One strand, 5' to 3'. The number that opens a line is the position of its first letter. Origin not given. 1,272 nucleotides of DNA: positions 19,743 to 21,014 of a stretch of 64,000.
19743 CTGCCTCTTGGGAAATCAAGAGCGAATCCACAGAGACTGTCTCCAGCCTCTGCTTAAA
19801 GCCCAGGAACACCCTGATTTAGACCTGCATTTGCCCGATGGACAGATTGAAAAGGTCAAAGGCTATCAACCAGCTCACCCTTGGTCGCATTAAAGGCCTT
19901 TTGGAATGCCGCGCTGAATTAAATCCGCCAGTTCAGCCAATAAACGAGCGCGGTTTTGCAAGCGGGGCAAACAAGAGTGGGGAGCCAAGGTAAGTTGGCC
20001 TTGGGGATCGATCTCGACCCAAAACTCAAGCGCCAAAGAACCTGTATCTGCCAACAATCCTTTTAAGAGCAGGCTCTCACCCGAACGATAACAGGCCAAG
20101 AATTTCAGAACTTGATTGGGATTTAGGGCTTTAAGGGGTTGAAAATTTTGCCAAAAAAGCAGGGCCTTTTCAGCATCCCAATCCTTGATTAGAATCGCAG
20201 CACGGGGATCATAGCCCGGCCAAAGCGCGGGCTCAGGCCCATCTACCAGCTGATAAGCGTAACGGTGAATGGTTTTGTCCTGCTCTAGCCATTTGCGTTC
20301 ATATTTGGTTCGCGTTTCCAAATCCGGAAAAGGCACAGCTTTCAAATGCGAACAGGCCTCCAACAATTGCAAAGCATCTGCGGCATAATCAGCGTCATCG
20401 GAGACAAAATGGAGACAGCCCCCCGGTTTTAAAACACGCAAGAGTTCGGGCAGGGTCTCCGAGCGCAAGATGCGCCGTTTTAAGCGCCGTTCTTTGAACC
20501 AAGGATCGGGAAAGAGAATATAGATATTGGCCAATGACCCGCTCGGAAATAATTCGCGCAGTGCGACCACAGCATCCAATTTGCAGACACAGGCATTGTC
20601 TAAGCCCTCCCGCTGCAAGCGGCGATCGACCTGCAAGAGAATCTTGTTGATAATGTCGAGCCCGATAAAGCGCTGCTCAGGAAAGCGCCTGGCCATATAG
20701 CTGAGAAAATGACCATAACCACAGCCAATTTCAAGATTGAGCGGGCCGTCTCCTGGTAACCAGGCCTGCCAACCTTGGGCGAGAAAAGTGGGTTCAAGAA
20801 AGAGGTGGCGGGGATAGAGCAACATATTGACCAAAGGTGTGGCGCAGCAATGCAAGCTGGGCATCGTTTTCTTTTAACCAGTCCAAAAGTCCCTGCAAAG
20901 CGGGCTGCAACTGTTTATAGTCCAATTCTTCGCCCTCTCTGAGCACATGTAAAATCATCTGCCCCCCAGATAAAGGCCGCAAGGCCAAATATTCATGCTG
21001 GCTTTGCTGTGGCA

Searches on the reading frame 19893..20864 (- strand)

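Call 21: search_protein_families(library=pfam, proteins=[window:19893-20864:-], max_evalue=0.001)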
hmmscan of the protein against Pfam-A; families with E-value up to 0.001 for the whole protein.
window:19893-20864:- (324 aa): 7 families
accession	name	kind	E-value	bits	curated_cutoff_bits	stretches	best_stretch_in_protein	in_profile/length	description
PF02390.23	Methyltransf_4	-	5.7e-42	143.5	24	1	40-201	2-172/173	Putative methyltransferase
PF13649.12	Methyltransf_25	-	6e-09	36.9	27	1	44-149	2-97/97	Methyltransferase domain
PF13847.12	Methyltransf_31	-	1.7e-07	31.5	27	1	44-168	8-122/145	Methyltransferase domain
PF08242.18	Methyltransf_12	-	3.6e-07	31.3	30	1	44-97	1-54/98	Methyltransferase domain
PF08241.18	Methyltransf_11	-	4.2e-07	31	21.2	1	44-92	1-44/95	Methyltransferase domain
PF24675.1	NpmA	-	0.00025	20.9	60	1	43-122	27-106/214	16S rRNA (adenine(1408)-N(1))-methyltransferase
PF13489.12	Methyltransf_23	-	0.00042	20.5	27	0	44-72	27-53/164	Methyltransferase domain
